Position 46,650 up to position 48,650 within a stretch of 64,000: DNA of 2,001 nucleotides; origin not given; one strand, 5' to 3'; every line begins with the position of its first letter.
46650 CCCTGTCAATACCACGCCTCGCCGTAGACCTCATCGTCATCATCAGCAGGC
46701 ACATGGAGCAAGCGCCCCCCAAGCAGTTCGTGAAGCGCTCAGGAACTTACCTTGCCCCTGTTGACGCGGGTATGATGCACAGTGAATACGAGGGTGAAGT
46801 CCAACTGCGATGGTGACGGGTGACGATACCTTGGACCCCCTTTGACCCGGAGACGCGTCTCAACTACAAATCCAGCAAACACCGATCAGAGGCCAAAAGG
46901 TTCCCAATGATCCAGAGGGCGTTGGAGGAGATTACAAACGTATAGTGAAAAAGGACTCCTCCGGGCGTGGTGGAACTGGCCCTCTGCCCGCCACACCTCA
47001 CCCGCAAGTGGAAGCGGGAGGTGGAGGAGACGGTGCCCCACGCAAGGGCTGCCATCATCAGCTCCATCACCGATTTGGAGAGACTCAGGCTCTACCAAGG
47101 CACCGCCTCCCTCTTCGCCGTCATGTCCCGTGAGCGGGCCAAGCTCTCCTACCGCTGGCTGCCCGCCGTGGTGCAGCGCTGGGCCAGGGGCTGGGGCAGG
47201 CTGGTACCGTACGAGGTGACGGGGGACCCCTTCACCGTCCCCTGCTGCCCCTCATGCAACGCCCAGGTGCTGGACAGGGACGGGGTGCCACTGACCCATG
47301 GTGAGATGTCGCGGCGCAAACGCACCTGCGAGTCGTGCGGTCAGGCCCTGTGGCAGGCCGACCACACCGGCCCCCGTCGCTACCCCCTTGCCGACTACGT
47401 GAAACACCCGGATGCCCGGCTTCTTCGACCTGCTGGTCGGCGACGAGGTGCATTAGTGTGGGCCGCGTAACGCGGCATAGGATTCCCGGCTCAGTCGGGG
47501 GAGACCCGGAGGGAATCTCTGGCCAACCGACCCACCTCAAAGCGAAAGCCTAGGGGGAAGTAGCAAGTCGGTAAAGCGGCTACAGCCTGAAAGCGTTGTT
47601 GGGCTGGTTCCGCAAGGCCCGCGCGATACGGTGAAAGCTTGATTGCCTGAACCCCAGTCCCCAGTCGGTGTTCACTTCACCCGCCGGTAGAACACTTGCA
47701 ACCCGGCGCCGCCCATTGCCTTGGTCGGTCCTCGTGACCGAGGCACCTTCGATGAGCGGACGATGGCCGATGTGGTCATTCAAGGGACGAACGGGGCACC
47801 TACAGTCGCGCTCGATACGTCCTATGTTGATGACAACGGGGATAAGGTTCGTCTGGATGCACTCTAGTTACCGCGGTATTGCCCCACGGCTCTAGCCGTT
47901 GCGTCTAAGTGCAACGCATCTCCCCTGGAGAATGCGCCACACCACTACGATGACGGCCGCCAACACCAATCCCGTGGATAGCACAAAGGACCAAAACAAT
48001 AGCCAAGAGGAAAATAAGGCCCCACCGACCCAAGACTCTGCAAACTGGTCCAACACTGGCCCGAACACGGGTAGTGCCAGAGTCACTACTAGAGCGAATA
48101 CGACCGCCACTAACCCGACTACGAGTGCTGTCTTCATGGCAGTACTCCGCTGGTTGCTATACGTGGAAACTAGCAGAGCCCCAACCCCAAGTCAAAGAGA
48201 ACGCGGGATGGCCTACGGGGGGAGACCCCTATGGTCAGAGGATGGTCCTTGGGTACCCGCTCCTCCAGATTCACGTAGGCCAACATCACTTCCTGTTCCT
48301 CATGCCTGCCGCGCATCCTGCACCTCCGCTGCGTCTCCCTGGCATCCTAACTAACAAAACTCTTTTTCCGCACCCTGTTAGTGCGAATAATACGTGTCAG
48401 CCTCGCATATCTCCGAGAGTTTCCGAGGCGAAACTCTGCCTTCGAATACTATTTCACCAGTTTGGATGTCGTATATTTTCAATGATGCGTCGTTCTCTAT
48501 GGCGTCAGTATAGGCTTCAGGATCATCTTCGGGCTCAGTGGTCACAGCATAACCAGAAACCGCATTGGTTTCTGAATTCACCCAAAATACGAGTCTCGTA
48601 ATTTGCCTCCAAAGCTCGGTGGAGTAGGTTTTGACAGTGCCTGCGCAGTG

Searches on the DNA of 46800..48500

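Call 79: search_rna_families(source=window, start=46800, end=48500, threshold=evalue, max_evalue=1)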
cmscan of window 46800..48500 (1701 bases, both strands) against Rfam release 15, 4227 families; matches with E-value up to 1: 1.
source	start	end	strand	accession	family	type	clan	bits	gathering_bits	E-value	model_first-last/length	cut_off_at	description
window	47110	47158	-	RF02946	cow-rumen-1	Gene; sRNA;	-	20.1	53.4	0.14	1-61/61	no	cow-rumen-1 RNA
